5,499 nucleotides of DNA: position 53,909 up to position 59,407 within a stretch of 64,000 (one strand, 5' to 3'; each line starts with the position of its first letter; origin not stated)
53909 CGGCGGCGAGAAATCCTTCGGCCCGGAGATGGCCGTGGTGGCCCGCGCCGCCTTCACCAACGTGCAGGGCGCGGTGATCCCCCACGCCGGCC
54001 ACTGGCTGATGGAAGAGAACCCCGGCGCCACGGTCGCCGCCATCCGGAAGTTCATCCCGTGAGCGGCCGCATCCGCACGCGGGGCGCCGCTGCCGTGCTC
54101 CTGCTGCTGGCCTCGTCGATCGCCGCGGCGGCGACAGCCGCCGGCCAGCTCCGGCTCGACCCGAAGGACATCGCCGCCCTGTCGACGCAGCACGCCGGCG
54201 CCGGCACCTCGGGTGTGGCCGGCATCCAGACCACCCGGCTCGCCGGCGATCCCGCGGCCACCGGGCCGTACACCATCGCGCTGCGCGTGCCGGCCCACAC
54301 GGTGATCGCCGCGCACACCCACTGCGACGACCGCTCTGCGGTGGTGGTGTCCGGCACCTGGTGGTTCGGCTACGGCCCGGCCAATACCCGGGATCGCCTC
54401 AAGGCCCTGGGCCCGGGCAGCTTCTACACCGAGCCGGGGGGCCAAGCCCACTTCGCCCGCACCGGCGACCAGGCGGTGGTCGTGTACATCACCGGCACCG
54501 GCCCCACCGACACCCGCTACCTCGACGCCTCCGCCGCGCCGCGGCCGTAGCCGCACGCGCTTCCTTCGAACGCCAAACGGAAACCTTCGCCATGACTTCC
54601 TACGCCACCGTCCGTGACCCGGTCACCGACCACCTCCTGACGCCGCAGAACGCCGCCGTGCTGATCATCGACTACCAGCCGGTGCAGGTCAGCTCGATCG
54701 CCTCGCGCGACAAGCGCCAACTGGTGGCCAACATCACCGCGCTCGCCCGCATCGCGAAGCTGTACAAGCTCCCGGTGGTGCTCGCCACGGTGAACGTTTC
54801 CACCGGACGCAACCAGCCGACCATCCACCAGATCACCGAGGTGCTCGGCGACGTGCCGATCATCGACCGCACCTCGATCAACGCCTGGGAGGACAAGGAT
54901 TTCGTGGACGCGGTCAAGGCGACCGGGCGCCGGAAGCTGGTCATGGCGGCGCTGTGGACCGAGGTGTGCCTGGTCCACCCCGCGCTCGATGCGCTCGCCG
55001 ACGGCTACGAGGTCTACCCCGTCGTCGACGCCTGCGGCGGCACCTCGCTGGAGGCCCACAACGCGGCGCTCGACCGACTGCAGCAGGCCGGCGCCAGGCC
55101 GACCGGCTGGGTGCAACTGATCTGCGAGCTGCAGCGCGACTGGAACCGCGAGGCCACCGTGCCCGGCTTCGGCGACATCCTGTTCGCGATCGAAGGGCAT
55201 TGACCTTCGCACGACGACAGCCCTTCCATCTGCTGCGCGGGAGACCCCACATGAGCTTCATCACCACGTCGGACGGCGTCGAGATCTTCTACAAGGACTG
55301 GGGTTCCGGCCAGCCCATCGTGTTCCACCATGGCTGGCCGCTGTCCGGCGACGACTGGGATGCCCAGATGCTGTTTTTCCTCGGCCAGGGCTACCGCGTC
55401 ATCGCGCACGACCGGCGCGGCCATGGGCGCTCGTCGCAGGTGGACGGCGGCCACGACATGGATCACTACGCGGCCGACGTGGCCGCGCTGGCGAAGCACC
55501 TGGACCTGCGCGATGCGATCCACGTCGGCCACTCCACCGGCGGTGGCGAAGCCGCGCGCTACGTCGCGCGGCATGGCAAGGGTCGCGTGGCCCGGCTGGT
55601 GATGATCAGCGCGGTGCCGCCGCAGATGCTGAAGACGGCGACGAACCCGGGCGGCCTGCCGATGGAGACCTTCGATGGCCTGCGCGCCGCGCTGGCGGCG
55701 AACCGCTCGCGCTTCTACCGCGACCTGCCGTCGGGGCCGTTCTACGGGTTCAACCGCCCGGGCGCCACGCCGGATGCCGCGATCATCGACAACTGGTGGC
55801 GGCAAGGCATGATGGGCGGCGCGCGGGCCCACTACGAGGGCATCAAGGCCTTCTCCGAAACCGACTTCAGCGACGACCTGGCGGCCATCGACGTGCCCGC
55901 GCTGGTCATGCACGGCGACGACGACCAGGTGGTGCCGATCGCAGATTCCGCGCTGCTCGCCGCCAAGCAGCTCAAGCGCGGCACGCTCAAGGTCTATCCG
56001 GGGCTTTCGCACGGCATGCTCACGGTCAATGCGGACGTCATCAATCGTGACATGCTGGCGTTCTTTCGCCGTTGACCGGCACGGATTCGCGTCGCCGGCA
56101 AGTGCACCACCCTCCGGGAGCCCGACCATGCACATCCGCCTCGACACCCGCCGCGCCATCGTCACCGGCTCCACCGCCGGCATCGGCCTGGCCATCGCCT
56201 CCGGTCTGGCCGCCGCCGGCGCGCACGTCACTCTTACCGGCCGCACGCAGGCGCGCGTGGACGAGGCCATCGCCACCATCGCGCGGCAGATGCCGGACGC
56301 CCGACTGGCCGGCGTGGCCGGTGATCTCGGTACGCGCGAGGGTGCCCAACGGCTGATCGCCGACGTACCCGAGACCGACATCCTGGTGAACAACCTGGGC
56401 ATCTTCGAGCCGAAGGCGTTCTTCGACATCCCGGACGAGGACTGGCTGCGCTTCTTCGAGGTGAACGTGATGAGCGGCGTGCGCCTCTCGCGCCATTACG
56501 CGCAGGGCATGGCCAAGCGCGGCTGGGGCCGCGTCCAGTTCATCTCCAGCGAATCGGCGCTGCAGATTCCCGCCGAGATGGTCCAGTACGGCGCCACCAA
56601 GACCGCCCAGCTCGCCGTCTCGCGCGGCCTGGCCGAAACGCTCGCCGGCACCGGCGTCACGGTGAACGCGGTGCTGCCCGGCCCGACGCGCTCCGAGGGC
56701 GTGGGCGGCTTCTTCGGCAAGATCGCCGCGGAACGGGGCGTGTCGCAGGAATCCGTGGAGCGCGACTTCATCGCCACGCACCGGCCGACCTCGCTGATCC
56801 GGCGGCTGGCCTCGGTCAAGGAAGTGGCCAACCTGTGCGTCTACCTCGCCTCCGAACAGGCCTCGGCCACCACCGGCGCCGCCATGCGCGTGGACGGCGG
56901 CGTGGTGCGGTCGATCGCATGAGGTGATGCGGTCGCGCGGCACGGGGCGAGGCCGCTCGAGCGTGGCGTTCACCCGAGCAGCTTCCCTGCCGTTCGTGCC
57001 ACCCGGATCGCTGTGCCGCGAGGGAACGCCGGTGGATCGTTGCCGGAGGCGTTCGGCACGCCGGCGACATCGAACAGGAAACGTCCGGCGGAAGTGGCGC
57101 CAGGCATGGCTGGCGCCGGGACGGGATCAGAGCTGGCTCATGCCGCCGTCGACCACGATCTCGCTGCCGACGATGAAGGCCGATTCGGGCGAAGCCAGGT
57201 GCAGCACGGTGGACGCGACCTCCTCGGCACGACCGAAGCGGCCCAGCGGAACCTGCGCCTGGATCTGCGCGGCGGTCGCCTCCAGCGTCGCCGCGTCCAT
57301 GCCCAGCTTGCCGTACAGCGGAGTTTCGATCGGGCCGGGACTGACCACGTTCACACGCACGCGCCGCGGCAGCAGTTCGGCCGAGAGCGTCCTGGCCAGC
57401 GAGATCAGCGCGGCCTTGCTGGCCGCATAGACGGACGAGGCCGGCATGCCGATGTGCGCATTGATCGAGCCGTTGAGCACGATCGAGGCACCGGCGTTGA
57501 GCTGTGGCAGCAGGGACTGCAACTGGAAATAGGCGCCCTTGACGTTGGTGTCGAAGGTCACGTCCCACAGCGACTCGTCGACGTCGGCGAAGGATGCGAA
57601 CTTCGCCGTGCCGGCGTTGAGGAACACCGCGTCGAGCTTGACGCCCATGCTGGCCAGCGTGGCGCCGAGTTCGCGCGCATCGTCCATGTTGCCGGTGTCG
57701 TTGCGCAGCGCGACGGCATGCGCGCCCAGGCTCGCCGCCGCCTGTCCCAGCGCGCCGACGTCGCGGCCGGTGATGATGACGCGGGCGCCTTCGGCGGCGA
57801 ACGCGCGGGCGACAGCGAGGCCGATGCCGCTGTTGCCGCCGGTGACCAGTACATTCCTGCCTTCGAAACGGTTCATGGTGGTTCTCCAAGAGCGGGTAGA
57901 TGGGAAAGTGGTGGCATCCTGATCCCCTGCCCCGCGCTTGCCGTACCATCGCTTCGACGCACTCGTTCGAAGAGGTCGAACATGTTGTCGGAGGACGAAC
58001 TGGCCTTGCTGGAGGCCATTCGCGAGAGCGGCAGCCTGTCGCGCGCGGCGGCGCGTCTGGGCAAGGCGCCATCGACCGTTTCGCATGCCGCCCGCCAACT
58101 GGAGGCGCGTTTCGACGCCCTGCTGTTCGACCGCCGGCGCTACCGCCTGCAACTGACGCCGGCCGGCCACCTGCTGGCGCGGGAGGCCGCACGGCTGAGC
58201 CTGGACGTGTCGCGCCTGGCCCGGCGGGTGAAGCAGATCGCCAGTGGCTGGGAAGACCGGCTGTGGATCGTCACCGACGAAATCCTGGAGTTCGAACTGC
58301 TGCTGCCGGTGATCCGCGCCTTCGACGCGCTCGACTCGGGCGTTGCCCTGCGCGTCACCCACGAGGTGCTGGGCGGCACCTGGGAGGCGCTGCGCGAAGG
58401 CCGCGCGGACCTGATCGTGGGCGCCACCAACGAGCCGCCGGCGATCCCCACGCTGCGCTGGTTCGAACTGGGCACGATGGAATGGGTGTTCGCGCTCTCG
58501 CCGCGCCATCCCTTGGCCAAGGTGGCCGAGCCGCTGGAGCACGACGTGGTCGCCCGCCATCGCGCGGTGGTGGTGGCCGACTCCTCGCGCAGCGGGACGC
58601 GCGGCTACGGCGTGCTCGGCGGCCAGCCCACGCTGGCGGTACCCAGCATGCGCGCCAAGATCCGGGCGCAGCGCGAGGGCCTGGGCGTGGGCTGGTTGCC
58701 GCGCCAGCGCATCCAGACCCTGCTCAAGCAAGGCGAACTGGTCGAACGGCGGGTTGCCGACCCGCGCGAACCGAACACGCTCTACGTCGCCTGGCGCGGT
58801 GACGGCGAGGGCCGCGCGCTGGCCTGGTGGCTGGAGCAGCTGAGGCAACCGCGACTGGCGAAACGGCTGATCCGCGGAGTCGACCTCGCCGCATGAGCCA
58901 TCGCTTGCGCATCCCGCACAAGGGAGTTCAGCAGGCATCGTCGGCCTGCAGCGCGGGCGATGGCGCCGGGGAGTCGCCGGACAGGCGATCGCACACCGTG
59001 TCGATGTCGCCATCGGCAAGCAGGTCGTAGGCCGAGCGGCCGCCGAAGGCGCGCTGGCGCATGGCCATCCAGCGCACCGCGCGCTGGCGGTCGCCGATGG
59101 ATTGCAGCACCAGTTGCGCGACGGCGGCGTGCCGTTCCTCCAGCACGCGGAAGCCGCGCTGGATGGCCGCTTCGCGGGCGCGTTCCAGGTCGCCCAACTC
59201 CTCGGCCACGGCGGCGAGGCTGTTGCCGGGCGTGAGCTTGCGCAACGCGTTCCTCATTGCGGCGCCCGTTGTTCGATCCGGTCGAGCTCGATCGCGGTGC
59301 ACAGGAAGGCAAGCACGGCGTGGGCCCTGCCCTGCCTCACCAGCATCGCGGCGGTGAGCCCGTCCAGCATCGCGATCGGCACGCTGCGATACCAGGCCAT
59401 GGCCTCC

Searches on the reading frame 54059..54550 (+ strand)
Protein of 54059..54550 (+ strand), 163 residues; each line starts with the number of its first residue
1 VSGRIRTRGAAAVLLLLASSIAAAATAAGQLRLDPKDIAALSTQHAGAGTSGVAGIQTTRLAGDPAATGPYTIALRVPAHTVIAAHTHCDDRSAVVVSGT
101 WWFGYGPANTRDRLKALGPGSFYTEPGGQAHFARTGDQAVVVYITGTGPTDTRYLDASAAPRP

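Call 25: search_protein_families(library=pfam, proteins=[window:54059-54550:+], max_evalue=0.001)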
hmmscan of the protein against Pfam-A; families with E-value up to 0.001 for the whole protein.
window:54059-54550:+ (163 aa): 1 family
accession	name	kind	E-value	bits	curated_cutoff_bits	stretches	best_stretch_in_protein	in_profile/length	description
PF12973.13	Cupin_7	-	2.3e-06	27.8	27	1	54-150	18-104/105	ChrR Cupin-like domain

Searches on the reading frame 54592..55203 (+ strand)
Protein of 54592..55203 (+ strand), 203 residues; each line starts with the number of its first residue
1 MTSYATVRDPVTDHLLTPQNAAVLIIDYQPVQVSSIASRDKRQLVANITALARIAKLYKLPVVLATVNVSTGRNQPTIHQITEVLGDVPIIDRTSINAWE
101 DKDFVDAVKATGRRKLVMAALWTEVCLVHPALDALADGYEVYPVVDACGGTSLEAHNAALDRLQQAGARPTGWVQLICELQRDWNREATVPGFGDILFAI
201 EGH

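Call 25: search_protein_families(library=pfam, proteins=[window:54592-55203:+], max_evalue=0.001)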
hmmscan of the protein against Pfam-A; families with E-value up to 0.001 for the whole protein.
window:54592-55203:+ (203 aa): 1 family
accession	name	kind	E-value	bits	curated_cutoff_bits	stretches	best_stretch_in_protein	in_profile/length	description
PF00857.26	Isochorismatase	-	1.9e-26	93.6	27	1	22-173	2-173/175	Isochorismatase domain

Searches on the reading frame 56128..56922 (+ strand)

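Call 25: search_protein_families(library=pfam, proteins=[window:56128-56922:+], max_evalue=0.001)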
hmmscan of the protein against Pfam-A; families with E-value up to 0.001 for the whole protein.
window:56128-56922:+ (264 aa): 4 families
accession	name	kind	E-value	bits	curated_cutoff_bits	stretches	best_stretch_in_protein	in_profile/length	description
PF13561.12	adh_short_C2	-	1.6e-41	142.9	27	1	17-259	6-235/236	Enoyl-(Acyl carrier protein) reductase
PF00106.31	adh_short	-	5.3e-38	130.9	26.6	1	10-190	3-185/195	short chain dehydrogenase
PF08659.16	KR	-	1.5e-07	32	22.6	1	11-166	4-161/180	KR domain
PF23441.1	SDR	-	4.6e-05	23.4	27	0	10-69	10-72/258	SDR-like rossmann domain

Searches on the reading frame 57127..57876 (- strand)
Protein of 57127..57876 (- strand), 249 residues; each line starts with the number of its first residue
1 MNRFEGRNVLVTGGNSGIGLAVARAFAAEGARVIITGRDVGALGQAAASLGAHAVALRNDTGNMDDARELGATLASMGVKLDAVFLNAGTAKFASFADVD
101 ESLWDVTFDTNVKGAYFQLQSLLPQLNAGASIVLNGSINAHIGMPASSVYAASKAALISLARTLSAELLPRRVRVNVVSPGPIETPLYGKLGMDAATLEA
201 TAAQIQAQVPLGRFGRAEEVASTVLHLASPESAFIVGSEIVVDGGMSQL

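Call 25: search_protein_families(library=pfam, proteins=[window:57127-57876:-], max_evalue=0.001)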
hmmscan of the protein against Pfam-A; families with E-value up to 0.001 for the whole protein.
window:57127-57876:- (249 aa): 6 families
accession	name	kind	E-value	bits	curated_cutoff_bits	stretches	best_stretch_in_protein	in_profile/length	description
PF13561.12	adh_short_C2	-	4.2e-55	187.3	27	1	15-247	5-236/236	Enoyl-(Acyl carrier protein) reductase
PF00106.31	adh_short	-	1.7e-41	142.3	26.6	1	8-191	2-190/195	short chain dehydrogenase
PF08659.16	KR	-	8.4e-15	55.6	22.6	1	9-167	3-166/180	KR domain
PF23441.1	SDR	-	4.1e-13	49.8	27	1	3-246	4-255/258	SDR-like rossmann domain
PF08643.16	DUF1776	-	0.00023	21.1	25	1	94-179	106-195/294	Fungal family of unknown function (DUF1776)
PF01370.27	Epimerase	-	0.00064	19.6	20.9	0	9-164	1-156/240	NAD dependent epimerase/dehydratase family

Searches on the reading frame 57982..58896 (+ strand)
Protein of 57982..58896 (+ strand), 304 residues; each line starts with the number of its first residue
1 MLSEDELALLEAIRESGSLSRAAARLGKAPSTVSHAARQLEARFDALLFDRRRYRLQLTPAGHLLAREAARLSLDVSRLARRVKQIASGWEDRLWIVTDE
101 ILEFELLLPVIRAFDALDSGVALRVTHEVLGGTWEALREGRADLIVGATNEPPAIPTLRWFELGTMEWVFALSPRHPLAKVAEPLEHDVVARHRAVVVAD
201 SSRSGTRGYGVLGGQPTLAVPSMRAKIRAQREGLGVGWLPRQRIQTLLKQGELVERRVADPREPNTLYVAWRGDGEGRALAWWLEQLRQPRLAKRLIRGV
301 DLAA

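Call 25: search_protein_families(library=pfam, proteins=[window:57982-58896:+], max_evalue=0.001)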
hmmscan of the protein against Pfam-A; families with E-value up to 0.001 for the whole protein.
window:57982-58896:+ (304 aa): 2 families
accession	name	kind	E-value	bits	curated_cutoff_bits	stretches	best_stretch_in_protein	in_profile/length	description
PF03466.25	LysR_substrate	-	4.3e-28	98.6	28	1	89-289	3-206/209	LysR substrate binding domain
PF00126.33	HTH_1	-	2.7e-15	56.5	26.6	1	6-63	3-60/60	Bacterial regulatory helix-turn-helix protein, lysR family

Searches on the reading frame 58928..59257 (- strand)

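Call 25: search_protein_families(library=pfam, proteins=[window:58928-59257:-], max_evalue=0.001)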
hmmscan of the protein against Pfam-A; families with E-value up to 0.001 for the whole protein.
window:58928-59257:- (109 aa): 1 family
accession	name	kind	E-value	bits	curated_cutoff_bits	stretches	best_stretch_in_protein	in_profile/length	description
PF09722.15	Xre_MbcA_ParS_C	-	6.6e-08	32.9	24.5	1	55-92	7-45/51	Antitoxin Xre/MbcA/ParS C-terminal toxin-binding domain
